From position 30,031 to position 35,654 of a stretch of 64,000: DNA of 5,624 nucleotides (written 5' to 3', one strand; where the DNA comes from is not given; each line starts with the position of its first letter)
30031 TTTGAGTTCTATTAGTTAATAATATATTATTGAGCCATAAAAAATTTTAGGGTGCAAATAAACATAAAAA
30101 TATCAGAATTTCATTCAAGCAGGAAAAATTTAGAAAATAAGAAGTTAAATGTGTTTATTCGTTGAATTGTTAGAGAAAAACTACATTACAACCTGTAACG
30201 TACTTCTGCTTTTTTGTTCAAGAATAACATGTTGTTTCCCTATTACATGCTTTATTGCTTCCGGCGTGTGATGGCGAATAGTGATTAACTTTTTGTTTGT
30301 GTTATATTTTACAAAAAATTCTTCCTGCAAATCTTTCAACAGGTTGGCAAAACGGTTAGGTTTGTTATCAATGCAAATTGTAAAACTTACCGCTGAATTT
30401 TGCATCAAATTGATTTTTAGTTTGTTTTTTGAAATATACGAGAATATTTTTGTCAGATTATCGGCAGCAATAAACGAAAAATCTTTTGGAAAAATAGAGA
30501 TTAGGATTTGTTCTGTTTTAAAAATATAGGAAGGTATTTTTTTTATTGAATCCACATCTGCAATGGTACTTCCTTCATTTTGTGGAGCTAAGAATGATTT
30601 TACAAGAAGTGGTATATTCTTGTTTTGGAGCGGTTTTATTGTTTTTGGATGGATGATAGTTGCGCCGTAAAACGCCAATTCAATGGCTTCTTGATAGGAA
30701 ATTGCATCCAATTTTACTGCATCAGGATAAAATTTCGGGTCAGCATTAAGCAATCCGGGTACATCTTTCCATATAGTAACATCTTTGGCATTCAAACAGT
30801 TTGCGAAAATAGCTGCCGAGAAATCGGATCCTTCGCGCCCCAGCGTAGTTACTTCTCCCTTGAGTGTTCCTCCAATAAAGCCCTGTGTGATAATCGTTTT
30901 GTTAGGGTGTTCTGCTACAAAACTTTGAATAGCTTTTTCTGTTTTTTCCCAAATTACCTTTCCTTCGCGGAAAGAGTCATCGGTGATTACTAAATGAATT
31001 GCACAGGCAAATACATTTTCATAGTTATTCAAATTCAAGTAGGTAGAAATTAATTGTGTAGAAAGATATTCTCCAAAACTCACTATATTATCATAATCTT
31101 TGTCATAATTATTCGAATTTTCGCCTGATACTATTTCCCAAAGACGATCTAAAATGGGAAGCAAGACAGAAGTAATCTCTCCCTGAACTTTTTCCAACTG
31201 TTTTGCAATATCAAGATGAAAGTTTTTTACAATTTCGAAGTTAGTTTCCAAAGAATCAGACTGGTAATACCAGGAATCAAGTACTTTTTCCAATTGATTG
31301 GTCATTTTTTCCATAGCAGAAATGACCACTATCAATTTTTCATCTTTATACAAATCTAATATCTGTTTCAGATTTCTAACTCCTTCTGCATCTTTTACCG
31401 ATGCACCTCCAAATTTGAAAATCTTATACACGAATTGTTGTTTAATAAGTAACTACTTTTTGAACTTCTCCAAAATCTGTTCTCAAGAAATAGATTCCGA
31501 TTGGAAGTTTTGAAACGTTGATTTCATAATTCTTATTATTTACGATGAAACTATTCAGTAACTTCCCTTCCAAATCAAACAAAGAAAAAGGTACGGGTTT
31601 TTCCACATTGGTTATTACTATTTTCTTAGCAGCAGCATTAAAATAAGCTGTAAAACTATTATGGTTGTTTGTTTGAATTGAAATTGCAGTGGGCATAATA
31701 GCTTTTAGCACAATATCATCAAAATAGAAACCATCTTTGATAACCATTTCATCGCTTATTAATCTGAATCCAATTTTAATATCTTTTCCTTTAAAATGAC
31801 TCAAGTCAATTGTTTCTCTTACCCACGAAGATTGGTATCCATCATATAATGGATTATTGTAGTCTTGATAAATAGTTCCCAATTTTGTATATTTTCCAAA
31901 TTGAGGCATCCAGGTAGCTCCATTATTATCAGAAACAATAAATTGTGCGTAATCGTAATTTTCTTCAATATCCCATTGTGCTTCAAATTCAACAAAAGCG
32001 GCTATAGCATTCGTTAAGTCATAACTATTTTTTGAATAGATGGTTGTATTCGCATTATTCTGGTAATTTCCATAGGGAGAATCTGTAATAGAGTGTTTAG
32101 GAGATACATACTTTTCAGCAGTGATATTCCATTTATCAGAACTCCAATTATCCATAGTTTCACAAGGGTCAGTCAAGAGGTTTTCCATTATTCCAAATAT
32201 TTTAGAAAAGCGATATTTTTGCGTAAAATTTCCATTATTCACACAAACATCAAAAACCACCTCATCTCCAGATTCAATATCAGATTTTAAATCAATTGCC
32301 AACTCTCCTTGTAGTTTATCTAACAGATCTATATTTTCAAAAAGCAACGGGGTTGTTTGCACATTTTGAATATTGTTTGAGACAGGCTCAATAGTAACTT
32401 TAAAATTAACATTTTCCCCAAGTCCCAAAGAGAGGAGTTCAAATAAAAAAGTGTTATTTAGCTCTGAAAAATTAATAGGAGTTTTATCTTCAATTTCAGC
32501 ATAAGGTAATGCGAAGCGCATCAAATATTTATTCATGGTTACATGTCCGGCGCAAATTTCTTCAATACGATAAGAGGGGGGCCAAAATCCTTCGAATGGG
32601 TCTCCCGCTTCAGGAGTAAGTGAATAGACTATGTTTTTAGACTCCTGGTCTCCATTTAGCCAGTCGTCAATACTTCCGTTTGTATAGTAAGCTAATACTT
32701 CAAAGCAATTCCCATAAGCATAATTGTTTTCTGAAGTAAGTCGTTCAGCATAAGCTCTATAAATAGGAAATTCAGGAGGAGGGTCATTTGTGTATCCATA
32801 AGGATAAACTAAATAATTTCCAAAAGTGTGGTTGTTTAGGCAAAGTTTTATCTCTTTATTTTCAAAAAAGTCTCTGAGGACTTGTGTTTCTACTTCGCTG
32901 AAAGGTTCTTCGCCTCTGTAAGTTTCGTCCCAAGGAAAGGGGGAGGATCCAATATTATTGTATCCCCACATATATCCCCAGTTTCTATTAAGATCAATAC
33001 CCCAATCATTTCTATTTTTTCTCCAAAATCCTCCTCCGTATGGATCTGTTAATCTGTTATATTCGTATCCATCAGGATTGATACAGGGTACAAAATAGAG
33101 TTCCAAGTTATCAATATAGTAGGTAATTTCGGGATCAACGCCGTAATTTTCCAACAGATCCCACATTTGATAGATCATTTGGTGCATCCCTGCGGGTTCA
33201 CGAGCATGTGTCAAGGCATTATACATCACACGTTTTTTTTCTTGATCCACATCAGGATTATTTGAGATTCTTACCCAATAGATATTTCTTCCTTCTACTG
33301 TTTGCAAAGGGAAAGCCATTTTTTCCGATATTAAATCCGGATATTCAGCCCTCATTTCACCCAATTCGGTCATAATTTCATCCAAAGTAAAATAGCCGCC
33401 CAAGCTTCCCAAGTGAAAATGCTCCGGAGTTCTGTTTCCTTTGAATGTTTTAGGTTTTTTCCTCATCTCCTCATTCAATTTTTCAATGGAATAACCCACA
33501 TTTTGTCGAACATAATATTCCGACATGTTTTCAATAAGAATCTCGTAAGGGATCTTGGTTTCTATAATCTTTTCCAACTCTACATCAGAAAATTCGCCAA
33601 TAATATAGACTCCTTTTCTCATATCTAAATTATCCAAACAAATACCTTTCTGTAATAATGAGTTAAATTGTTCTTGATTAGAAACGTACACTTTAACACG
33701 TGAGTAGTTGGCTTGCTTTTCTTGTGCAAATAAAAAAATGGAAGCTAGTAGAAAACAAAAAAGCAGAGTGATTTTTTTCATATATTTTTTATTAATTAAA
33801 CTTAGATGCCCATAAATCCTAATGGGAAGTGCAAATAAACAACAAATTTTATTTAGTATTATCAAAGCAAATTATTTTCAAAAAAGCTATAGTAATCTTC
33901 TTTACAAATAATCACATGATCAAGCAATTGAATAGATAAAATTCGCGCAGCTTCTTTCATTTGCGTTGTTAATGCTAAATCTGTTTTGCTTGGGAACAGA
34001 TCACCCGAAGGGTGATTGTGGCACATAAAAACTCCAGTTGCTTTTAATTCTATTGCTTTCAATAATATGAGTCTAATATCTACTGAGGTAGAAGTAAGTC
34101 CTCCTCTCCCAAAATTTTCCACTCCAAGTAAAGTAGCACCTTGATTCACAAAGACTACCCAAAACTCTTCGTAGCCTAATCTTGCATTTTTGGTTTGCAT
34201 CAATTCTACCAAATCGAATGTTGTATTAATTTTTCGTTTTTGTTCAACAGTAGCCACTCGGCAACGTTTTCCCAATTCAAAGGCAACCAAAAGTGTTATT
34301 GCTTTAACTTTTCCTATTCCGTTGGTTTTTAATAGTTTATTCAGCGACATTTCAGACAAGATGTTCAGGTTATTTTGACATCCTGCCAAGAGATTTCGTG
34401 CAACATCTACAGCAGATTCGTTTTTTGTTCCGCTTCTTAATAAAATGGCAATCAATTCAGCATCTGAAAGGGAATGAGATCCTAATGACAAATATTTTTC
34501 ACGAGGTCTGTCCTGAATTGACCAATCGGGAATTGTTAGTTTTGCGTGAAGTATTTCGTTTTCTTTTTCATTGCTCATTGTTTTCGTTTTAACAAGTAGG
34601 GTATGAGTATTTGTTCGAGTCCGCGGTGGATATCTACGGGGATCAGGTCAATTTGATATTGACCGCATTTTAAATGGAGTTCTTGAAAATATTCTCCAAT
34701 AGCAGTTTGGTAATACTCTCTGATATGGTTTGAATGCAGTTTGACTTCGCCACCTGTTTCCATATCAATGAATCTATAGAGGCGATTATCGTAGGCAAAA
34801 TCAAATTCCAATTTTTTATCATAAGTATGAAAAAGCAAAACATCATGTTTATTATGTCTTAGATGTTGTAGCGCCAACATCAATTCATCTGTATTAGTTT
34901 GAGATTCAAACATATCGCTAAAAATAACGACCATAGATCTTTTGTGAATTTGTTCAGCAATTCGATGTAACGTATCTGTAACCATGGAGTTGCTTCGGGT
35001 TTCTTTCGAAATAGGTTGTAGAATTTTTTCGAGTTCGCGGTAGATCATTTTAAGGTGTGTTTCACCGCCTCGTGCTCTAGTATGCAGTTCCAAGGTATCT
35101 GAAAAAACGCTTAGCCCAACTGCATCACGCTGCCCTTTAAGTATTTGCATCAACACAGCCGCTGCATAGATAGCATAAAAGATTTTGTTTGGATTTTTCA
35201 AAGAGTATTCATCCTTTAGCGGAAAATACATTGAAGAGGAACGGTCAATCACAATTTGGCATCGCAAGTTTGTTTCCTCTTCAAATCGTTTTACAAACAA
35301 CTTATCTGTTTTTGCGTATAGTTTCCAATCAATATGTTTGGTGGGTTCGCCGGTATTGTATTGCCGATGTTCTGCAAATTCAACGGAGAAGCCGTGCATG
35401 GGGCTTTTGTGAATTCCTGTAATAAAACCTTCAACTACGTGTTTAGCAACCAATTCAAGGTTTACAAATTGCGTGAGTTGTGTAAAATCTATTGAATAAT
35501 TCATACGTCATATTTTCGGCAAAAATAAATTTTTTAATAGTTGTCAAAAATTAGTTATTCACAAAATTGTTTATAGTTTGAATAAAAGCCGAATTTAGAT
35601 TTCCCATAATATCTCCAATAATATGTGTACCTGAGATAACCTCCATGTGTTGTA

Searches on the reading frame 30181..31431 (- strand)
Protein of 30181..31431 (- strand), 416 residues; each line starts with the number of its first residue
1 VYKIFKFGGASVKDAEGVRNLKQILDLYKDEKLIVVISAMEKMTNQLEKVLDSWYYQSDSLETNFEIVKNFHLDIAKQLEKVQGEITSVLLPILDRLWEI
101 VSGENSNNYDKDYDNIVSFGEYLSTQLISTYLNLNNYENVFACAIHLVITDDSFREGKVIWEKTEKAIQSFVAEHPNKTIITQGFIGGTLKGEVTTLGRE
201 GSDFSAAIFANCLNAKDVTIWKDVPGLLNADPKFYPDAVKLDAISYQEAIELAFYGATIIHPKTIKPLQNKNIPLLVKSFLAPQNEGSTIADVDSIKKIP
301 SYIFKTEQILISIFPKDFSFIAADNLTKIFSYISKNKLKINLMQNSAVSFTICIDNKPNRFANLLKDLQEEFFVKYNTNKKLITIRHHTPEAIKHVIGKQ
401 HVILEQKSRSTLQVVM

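Call 5: search_protein_families(library=pfam, proteins=[window:30181-31431:-], max_evalue=0.01)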
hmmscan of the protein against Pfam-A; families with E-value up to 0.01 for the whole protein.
window:30181-31431:- (416 aa): 1 family
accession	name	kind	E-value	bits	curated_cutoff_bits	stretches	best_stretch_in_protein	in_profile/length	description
PF00696.33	AA_kinase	-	4.7e-41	141.5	24.9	1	2-278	2-233/234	Amino acid kinase family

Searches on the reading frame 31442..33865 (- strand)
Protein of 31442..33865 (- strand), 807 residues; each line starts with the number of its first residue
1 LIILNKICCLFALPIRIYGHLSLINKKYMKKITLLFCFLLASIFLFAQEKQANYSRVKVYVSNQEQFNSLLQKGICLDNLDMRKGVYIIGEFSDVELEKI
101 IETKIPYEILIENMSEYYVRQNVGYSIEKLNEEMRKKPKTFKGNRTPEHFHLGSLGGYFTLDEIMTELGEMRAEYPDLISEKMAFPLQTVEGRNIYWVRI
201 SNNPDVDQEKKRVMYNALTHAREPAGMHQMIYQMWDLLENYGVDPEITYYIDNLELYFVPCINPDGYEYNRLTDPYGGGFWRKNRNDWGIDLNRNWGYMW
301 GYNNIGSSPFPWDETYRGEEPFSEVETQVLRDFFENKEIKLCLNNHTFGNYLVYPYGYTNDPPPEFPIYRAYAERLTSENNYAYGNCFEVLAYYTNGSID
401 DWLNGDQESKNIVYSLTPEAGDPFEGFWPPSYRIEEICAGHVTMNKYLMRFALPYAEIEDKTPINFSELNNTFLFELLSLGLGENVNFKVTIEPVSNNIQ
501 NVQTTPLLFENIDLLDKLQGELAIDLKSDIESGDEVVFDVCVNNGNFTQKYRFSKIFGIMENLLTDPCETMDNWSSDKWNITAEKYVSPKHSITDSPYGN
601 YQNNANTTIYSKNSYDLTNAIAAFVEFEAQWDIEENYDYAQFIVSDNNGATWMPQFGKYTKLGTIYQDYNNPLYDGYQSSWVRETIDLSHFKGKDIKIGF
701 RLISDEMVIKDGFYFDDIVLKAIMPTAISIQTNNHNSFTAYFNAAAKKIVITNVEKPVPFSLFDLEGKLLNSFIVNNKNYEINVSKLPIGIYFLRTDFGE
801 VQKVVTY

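Call 9: search_protein_families(library=ncbifam, proteins=[window:31442-33865:-], max_evalue=0.001)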
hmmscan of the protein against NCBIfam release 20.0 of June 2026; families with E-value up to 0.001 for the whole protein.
window:31442-33865:- (807 aa): 2 families
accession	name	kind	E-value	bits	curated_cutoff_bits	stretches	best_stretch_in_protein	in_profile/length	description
TIGR04183.1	Por_Secre_tail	domain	3.1e-06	27.1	23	1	748-799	11-61/72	T9SS type A sorting domain-containing protein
NF038112.1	myxo_dep_M36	subfamily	5.1e-05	20.6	1500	1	615-736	1041-1182/1604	myxosortase-dependent M36 family metallopeptidase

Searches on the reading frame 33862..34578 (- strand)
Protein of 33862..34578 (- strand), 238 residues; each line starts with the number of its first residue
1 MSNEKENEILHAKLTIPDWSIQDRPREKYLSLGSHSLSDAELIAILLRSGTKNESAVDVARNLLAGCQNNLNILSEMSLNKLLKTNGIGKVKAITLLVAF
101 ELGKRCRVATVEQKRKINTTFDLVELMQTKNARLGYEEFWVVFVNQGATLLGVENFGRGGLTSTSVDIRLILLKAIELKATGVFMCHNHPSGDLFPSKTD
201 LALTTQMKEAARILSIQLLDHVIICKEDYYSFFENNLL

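Call 9: search_protein_families(library=ncbifam, proteins=[window:33862-34578:-], max_evalue=0.001)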
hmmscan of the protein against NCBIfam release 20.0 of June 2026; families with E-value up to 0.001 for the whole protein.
window:33862-34578:- (238 aa): 2 families
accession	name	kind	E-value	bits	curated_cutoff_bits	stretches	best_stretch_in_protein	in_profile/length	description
NF000642.1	PRK00024.1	equivalog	2.2e-59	200.7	180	1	26-237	1-211/212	RadC family protein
TIGR00608.1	radc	subfamily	8.5e-53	179.3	133.85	1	24-238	1-218/218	RadC family protein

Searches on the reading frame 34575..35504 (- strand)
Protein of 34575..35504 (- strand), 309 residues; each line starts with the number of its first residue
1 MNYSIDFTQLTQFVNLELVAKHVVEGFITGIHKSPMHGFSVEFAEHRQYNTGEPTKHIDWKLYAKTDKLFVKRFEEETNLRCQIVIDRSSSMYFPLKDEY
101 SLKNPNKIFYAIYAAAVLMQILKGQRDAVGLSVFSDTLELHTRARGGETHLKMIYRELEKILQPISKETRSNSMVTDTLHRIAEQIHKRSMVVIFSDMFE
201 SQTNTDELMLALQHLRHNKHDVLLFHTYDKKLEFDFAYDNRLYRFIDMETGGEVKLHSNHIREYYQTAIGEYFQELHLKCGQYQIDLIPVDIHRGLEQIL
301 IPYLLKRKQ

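Call 10: search_protein_families(library=pfam, proteins=[window:34575-35504:-], max_evalue=0.0001)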
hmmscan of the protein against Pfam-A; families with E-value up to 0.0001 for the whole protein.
window:34575-35504:- (309 aa): 2 families
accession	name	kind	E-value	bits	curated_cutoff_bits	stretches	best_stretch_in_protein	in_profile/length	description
PF01882.25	DUF58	-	2.1e-32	112.5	23.4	1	45-269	1-210/216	Protein of unknown function DUF58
PF13519.12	VWA_2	-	2e-06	28.8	27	1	84-198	3-106/107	von Willebrand factor type A domain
